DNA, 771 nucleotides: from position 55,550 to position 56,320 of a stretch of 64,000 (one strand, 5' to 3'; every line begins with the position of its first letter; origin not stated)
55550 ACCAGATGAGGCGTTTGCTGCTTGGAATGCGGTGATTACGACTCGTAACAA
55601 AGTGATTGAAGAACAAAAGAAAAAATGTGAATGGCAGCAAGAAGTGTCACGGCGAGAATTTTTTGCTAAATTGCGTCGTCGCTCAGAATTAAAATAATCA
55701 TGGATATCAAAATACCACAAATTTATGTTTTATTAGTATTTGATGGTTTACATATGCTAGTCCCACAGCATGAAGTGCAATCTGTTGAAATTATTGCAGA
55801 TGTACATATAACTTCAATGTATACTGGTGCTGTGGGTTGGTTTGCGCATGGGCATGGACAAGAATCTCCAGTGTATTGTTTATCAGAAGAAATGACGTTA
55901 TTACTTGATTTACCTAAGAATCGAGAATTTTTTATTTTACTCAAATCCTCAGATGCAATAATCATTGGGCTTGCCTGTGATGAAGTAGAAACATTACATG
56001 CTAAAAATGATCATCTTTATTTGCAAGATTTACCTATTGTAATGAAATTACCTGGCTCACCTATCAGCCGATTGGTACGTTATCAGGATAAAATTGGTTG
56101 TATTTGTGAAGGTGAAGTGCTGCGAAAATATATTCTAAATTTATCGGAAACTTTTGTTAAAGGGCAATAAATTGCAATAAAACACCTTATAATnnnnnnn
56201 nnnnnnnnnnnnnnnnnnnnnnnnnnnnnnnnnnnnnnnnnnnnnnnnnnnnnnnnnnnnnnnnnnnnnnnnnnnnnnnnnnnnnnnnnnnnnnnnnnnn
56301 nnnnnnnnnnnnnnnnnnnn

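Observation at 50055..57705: A Psr-like molybdoenzyme ABC operon carries an unprecedented accessory tail: TorD-like, HybE-like, CheW-like and a secreted S8 protease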

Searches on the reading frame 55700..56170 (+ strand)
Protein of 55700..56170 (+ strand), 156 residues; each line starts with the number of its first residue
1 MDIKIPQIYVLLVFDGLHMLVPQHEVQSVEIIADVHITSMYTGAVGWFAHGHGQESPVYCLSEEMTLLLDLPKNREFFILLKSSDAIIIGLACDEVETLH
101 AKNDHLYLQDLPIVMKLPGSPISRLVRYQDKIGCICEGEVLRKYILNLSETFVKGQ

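Call 3: search_protein_families(library=pfam, proteins=[window:55700-56170:+], max_evalue=0.1)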
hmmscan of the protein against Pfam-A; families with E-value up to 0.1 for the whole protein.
window:55700-56170:+ (156 aa): 0 families

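Call 4: search_protein_families(library=ncbifam, proteins=[window:55700-56170:+], max_evalue=0.1)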
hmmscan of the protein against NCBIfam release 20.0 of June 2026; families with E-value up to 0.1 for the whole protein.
window:55700-56170:+ (156 aa): 0 families

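Call 7: find_homologous_proteins(query=window:55700-56167:+, max_evalue=0.001)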
Query window:55700-56167:+ (156 aa): 10 proteins with E <= 0.001 among 19 candidates.
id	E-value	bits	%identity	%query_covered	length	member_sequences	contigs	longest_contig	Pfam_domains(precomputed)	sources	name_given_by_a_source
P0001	2.8e-96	338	97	100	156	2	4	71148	-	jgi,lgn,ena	-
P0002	7.0e-87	307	89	96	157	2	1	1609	-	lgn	-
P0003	9.5e-75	268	79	96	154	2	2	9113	-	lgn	-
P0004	2.4e-47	179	53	100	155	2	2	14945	-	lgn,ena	-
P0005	9.4e-47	177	52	99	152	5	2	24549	-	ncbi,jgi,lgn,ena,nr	ncbi:MAG TPA: hypothetical protein EYP59_16210 [Thiotrichaceae bacterium]|nr:hypothetical protein [T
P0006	3.4e-40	156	53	93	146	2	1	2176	-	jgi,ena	-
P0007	1.2e-38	150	49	98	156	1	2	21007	-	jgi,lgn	-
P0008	1.3e-38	150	50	91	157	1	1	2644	-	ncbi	-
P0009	1.2e-37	147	48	98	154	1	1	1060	-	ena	-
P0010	1.7e-37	147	50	90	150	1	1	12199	-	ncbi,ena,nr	ncbi:MAG: hypothetical protein KAG43_00905 [Candidatus Marithrix sp.]|nr:hypothetical protein [Candi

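Call 8: find_encoding_contigs(protein=P0005, flank=10000, max_places=4)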
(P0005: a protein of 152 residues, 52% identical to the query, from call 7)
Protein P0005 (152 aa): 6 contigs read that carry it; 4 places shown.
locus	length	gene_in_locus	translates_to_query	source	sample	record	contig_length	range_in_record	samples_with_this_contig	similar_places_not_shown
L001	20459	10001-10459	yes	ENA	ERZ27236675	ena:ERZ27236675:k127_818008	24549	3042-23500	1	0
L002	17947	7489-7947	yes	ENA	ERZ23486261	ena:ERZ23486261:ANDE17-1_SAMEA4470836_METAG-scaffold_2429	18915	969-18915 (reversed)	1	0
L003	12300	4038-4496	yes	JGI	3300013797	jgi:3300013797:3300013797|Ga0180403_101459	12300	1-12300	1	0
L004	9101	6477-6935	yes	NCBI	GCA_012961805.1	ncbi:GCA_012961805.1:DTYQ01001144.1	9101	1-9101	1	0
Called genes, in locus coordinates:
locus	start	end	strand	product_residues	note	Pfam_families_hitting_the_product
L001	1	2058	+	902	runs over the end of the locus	PF00672:HAMP, PF00015:MCPsignal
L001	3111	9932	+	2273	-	PF02895:H-kinase_dim (faint), PF01627:Hpt, PF02518:HATPase_c, PF01584:CheW, PF00072:Response_reg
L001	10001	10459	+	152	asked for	-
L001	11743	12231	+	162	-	-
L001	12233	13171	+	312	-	PF03747:ADP_ribosyl_GH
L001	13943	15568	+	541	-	-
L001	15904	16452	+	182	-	PF13578:Methyltransf_24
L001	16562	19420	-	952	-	PF02743:dCache_1, PF00672:HAMP (weak), PF00512:HisKA, PF02518:HATPase_c, PF23198:PDE8A_N (faint), PF00072:Response_reg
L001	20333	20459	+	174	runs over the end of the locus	-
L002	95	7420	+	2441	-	PF02895:H-kinase_dim (faint), PF01627:Hpt, PF02518:HATPase_c, PF01584:CheW, PF00072:Response_reg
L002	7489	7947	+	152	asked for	-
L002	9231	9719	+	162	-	-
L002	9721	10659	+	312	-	PF03747:ADP_ribosyl_GH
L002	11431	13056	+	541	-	-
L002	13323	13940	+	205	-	PF13578:Methyltransf_24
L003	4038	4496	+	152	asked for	-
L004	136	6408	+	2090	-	PF01627:Hpt, PF02518:HATPase_c, PF01584:CheW, PF00072:Response_reg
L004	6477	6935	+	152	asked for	-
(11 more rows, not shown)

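Call 9: find_encoding_contigs(protein=P0007, flank=10000, max_places=4)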
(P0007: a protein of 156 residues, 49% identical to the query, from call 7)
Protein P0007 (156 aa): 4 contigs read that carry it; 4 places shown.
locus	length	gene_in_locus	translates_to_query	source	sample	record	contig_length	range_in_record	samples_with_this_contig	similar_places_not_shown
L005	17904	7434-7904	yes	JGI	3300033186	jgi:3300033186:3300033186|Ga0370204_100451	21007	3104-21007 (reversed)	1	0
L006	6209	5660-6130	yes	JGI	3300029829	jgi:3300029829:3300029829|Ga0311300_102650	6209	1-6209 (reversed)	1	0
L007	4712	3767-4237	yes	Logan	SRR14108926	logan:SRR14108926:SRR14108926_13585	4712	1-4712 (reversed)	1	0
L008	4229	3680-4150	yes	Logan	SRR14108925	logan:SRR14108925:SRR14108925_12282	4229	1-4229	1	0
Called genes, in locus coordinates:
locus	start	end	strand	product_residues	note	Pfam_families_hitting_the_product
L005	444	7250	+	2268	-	PF01627:Hpt, PF02518:HATPase_c, PF01584:CheW, PF00072:Response_reg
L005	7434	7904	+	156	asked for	-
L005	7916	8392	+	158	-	-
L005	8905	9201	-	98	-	-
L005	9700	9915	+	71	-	-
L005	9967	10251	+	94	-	-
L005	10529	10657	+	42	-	PF01464:SLT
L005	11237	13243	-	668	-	PF00122:E1-E2_ATPase, PF00702:Hydrolase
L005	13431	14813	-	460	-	PF07282:Cas12f1-like_TNB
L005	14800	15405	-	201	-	PF00376:MerR (weak), PF13411:MerR_1, PF00239:Resolvase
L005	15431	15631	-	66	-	-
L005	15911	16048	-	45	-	-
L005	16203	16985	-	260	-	PF00106:adh_short, PF08659:KR, PF23441:SDR (weak), PF13561:adh_short_C2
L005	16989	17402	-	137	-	PF01242:PTPS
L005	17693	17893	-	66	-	-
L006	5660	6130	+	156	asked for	-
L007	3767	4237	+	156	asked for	-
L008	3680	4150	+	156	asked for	-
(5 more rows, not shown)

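Call 10: find_encoding_contigs(protein=P0010, flank=10000, max_places=4)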
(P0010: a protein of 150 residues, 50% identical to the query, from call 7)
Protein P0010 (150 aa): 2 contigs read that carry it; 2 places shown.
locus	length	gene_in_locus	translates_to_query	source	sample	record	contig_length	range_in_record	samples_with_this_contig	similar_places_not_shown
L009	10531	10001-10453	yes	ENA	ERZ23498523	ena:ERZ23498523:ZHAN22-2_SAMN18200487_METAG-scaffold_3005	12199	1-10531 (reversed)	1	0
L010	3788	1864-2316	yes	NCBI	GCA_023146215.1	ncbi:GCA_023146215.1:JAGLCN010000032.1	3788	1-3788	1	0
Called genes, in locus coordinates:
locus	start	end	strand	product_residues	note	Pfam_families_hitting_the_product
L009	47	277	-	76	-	-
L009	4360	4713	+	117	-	PF01250:Ribosomal_S6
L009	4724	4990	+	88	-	PF01084:Ribosomal_S18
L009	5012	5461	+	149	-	PF01281:Ribosomal_L9_N, PF03948:Ribosomal_L9_C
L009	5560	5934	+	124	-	PF07963:N_methyl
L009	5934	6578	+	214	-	PF07963:N_methyl (weak), PF11612:T2SSJ (faint)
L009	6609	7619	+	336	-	PF05496:RuvB_N, PF00004:AAA, PF07728:AAA_5 (weak), PF17864:AAA_lid_4, PF05491:WHD_RuvB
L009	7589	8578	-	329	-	PF03116:NQR2_RnfD_RnfE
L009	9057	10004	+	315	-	PF03781:FGE-sulfatase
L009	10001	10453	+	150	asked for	-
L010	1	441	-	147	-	PF03116:NQR2_RnfD_RnfE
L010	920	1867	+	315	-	PF03781:FGE-sulfatase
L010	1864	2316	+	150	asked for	-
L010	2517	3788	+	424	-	PF25145:NfeD1b_N, PF24961:NfeD_membrane, PF01957:NfeD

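Call 11: find_encoding_contigs(protein=P0001, flank=10000, max_places=4)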
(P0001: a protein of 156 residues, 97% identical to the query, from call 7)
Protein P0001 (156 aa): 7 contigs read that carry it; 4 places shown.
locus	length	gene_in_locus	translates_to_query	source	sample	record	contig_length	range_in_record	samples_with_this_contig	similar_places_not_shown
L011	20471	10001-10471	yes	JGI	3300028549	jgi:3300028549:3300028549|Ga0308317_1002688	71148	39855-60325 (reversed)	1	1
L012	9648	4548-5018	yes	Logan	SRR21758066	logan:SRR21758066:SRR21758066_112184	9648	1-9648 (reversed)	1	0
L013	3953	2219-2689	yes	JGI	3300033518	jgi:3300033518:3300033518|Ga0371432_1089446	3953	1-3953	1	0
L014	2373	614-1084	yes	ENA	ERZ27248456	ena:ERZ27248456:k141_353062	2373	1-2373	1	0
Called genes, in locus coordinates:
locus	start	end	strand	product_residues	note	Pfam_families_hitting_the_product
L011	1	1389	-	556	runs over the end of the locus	PF14849:YidC_periplas, PF02096:60KD_IMP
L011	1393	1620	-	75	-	PF01809:YidD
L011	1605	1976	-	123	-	PF00825:Ribonuclease_P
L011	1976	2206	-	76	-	PF00468:Ribosomal_L34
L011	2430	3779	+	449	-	PF11638:DnaA_N, PF00308:Bac_DnaA, PF01695:IstB_IS21, PF00004:AAA (weak), PF08299:Bac_DnaA_C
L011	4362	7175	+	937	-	PF04879:Molybdop_Fe4S4, PF00384:Molybdopterin, PF01568:Molydop_binding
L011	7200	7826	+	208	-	PF12797:Fer4_2 (faint), PF12837:Fer4_6 (faint), PF13237:Fer4_10 (weak), PF12838:Fer4_7 (weak), PF13187:Fer4_9 (weak), PF13247:Fer4_11, PF00037:Fer4 (weak), PF13247:Fer4_11, +2 more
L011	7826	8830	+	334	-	PF03916:NrfD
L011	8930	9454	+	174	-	PF02613:Nitrate_red_del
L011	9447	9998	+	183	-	PF11939:NiFe-hyd_HybE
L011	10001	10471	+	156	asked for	-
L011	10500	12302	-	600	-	PF00082:Peptidase_S8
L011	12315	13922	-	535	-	PF00890:FAD_binding_2, PF01266:DAO (weak), PF07992:Pyr_redox_2 (faint), PF02910:Succ_DH_flav_C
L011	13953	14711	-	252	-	-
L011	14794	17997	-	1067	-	-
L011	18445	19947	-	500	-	PF00082:Peptidase_S8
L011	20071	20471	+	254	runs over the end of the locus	PF10670:DUF4198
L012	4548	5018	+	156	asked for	-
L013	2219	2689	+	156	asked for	-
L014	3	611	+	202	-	?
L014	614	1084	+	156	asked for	-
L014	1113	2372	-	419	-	?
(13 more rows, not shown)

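Call 12: find_encoding_contigs(protein=P0003, flank=10000, max_places=4)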
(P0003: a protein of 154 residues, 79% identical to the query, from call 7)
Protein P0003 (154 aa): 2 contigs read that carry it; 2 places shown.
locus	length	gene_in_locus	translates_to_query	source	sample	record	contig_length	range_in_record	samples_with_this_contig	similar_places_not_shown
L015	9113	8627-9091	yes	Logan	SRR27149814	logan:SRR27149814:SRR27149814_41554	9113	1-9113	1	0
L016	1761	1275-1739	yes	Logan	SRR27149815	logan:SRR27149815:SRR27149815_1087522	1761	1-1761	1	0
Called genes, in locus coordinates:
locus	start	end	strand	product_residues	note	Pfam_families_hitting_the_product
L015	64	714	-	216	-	PF00702:Hydrolase, PF12710:HAD (weak), PF13419:HAD_2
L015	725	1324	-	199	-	PF04079:SMC_ScpB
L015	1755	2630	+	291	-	PF00042:Globin (weak), PF03459:TOBE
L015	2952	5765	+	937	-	PF04879:Molybdop_Fe4S4, PF00384:Molybdopterin, PF01568:Molydop_binding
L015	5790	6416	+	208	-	PF12838:Fer4_7 (weak), PF13187:Fer4_9 (weak), PF13237:Fer4_10 (weak), PF13247:Fer4_11, PF25160:LdpA_Fe-S-bd (weak), PF00037:Fer4 (weak), PF12797:Fer4_2 (weak), PF13247:Fer4_11, +2 more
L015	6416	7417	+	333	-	PF03916:NrfD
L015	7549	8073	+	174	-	PF02613:Nitrate_red_del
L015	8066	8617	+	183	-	PF11939:NiFe-hyd_HybE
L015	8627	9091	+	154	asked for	-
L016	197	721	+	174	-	PF02613:Nitrate_red_del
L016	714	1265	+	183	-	PF11939:NiFe-hyd_HybE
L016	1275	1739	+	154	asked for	-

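Call 13: find_encoding_contigs(protein=P0004, flank=10000, max_places=4)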
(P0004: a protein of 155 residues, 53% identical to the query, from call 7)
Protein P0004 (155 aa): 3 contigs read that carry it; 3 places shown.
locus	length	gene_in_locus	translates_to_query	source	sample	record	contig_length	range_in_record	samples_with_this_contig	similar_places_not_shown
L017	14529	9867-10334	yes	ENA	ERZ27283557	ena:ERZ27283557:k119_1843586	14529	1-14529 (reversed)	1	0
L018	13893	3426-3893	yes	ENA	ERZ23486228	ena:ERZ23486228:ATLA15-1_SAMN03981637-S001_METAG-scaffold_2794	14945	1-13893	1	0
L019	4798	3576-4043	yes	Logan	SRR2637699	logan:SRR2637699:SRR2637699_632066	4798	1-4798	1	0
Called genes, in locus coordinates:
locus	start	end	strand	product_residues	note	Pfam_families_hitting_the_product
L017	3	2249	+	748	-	?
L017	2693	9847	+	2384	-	PF01627:Hpt, PF02518:HATPase_c, PF01584:CheW, PF00072:Response_reg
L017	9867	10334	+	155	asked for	-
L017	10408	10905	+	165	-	-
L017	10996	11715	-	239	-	PF03412:Peptidase_C39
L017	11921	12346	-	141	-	PF01724:DUF29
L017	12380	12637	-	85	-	PF07282:Cas12f1-like_TNB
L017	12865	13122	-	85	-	PF15781:ParE-like_toxin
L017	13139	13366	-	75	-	PF11903:ParD_like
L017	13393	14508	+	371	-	PF01384:PHO4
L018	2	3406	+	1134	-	?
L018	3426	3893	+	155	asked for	-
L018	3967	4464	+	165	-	-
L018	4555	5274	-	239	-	PF03412:Peptidase_C39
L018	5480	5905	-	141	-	PF01724:DUF29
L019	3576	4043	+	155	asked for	-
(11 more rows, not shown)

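Call 28: search_solved_structures(query=A1, max_evalue=10, show_alignments=2)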
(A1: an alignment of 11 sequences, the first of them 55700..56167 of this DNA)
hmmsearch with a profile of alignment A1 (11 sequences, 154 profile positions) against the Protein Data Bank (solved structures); distinct sequences matched with E-value up to 10: 1.
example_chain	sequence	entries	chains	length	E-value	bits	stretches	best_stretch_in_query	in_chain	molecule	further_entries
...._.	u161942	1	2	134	0.37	14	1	8-71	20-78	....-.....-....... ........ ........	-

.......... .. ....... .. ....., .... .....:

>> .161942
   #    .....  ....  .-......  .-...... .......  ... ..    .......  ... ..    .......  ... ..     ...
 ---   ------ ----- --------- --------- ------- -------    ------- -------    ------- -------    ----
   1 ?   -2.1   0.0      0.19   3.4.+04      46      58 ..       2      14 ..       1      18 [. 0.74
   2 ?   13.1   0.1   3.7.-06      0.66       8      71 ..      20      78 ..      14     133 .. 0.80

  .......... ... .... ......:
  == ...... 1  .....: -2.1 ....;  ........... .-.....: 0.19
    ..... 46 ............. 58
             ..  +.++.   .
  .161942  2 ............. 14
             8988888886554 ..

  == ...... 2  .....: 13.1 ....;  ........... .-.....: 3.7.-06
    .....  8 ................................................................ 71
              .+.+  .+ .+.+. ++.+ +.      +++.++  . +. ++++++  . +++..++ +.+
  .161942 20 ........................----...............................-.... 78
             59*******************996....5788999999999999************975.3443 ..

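Call 37: predict_structure(alignment_id=A1)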
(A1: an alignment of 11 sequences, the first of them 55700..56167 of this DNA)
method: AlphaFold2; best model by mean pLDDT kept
length: 156 residues; sequences in the alignment: 11
mean_pLDDT: 40.7   pTM: 0.32
mean pLDDT of the five models: 40.7, 38.6, 38.1, 36.1, 35.0
residues with pLDDT >= 90: 0; 70-90: 0; 50-70: 23; < 50: 133
segments of 3 or more residues with pLDDT < 50: 1-23, 37-72, 87-142, 145-156
pLDDT, mean of each block of 10 residues (from residue 1): 36 43 50 49 37 30 35 51 48 29 33 42 38 42 48 38
secondary structure, 60 per line:
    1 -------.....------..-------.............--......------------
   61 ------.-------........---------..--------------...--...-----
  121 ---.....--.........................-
elements in order: E8-12 E28-40 E43-48 E75-82 E124-128 E131-137 H138-155

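Call 39: search_protein_families(library=pfam, alignment_id=A1, max_evalue=10)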
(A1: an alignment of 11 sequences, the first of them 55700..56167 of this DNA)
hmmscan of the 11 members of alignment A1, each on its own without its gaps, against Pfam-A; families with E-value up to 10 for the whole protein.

A. member 1, window:55700-56167:+ (156 aa): 0 families

B. families by the number of members that match (of 11 scanned): 4 families
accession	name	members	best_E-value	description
PF01584.24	CheW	8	0.00029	CheW-like domain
PF03010.19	GP4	1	0.081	GP4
PF10882.14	bPH_5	1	0.21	Bacterial PH domain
PF16149.10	DUF4857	1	0.24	Domain of unknown function (DUF4857)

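Call 45: search_protein_representatives(alignment_id=A1)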
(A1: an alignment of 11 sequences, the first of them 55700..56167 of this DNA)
Query: 11 sequences, 154 profile positions. Proteins with E-value up to 0.001 (for the whole library): 458; up to 1e-10: 210; up to 1e-30: 10. The best 150 are listed.
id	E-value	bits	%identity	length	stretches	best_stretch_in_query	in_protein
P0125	2.7e-59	215.8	-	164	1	5-152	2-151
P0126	2.6e-53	196.4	-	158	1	5-151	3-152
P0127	3.3e-52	192.8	-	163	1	7-151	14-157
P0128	4.9e-50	185.7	-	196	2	4-81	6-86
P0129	1.0e-49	184.7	-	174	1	6-152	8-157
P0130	2.1e-49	183.7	-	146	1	12-151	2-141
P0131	7.8e-48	178.6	-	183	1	6-151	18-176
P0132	7.0e-40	152.8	-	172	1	5-150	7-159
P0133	1.4e-37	145.3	-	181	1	5-151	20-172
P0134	2.9e-32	128.0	-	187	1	7-151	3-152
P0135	1.4e-26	109.6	-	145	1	8-143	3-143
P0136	1.5e-26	109.5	-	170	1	5-149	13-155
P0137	3.8e-26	108.1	-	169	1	7-148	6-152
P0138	1.3e-24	103.2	-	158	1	7-145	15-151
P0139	4.9e-23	98.1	-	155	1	6-143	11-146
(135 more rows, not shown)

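Call 47: search_protein_families(library=pfam, alignment_id=A3, max_evalue=0.01)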
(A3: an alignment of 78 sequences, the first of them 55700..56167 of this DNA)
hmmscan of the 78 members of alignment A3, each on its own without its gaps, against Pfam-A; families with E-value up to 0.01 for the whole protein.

A. member 1, window:55700-56167:+ (156 aa): 0 families

B. families by the number of members that match (of 78 scanned): 1 family
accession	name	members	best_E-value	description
PF01584.24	CheW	46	1.9e-07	CheW-like domain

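Call 49: search_solved_structures(query=A3, max_evalue=1, show_alignments=2)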
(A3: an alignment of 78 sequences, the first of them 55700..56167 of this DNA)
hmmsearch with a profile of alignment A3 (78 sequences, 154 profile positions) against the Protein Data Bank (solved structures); distinct sequences matched with E-value up to 1: 3.
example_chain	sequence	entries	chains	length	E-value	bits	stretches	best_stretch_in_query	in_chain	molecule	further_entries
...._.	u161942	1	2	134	0.076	15.7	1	9-72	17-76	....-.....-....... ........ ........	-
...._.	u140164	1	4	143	0.14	14.9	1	50-143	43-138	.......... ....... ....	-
2ho9_A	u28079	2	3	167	0.17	14.5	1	50-143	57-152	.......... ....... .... | CheW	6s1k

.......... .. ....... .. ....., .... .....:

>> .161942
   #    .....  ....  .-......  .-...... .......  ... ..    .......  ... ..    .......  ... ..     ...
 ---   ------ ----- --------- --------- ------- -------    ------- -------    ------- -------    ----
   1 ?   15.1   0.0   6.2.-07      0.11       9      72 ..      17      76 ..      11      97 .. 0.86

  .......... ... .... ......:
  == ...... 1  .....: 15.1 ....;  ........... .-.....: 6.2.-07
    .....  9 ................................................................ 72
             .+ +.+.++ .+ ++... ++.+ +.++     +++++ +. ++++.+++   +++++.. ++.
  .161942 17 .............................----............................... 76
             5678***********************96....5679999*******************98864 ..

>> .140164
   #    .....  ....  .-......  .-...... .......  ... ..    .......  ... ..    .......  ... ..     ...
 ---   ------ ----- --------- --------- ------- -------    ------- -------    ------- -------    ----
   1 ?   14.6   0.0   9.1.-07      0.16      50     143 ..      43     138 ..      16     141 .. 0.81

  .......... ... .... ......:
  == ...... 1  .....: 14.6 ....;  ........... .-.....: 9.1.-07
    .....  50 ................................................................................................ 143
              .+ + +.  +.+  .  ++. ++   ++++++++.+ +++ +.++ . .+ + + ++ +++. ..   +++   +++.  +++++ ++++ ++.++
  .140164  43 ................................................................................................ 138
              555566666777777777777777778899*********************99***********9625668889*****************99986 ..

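Call 59: predict_structure(alignment_id=A3)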
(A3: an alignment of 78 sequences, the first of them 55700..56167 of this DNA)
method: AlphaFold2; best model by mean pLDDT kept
length: 156 residues; sequences in the alignment: 78
mean_pLDDT: 94.5   pTM: 0.88
mean pLDDT of the five models: 94.5, 94.3, 94.0, 93.9, 93.7
residues with pLDDT >= 90: 140; 70-90: 13; 50-70: 2; < 50: 1
segments of 3 or more residues with pLDDT < 50: none
pLDDT, mean of each block of 10 residues (from residue 1): 80 97 98 96 95 91 97 98 91 98 96 92 96 97 97 93
secondary structure, 60 per line:
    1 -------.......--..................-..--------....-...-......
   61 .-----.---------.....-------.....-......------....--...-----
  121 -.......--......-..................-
elements in order: E8-14 E17-22 E26-31 E46-49 E55-61 E77-81 E89-93 E95-100 E107-110 E122-128 E131-136 H138-155
